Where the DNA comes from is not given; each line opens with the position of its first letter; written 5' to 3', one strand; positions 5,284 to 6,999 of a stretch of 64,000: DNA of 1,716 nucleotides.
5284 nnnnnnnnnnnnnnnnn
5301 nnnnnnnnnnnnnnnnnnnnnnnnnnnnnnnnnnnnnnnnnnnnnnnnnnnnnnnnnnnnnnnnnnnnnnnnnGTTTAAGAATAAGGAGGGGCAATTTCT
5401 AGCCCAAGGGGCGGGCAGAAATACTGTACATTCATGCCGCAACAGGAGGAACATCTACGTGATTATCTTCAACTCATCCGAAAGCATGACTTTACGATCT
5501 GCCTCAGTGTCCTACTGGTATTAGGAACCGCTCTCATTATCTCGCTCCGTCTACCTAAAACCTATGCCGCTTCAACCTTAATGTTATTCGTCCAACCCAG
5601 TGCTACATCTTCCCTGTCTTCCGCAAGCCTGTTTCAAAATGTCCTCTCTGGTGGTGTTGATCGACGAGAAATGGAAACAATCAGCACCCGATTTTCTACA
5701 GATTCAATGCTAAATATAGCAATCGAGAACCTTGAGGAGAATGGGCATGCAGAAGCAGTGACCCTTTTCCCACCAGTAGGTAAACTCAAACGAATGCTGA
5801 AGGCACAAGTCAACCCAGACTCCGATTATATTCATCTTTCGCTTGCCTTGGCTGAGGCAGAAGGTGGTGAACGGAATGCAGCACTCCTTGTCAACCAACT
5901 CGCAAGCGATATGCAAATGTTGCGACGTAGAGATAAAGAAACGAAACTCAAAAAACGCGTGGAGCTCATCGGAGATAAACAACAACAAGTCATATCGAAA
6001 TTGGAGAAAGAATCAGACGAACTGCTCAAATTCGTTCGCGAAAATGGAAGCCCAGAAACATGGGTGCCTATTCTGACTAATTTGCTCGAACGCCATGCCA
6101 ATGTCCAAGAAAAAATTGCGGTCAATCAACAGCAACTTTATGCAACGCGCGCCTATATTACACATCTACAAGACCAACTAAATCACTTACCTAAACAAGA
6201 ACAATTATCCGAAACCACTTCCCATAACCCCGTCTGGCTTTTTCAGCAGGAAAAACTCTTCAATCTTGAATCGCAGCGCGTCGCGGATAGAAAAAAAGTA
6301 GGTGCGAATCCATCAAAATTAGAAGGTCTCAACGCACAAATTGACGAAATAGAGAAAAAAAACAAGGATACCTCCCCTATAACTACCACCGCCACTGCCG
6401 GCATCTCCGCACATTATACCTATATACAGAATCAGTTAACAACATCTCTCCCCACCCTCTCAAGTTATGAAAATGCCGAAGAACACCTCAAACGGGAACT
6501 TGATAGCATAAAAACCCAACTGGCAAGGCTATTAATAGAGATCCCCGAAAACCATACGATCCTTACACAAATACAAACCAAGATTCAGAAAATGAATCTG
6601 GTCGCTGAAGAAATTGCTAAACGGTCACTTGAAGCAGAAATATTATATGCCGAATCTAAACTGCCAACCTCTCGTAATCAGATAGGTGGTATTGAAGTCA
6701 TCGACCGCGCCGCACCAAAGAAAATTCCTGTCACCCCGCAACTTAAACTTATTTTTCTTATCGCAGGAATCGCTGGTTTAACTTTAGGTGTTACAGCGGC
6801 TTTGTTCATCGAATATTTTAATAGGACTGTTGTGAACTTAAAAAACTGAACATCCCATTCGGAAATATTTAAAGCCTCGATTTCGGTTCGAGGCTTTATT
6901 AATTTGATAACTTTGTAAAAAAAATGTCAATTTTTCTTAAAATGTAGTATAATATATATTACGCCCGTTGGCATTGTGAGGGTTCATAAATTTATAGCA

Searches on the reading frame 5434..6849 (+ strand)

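Call 3: search_protein_families(library=pfam, proteins=[window:5434-6849:+], max_evalue=0.1)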
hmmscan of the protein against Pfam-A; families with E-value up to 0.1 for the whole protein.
window:5434-6849:+ (471 aa): 2 families
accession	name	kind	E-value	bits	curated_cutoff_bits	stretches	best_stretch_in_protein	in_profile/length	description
PF13807.11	GNVR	-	5.3e-07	29.9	27.7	1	414-458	35-79/82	G-rich domain on putative tyrosine kinase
PF02706.20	Wzz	-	0.00021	22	25.5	1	8-73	5-67/91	Chain length determinant protein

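Call 16: search_protein_families(library=ncbifam, proteins=[window:5434-6849:+], max_evalue=0.1)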
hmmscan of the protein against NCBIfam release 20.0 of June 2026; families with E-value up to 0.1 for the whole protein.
window:5434-6849:+ (471 aa): 5 families
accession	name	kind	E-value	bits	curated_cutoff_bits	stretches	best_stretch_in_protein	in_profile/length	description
TIGR03007.1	pepcterm_ChnLen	equivalog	2.1e-11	42.8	278.85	2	221-468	199-444/498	XrtA system polysaccharide chain length determinant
TIGR01005.1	eps_transp_fam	subfamily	6.1e-05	21.4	411.7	1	326-467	330-460/754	exopolysaccharide transport protein family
TIGR03017.1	EpsF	equivalog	7.7e-05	21.6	422.75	0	21-467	15-426/444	chain length determinant protein EpsF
TIGR01006.1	polys_exp_MPA1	subfamily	0.00019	21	296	1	367-466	111-203/226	CspC family polysaccharide chain length determinant protein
TIGR00153.1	TIGR00153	hypoth_equivalog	0.091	12.4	104.3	0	349-409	156-217/217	TIGR00153 family protein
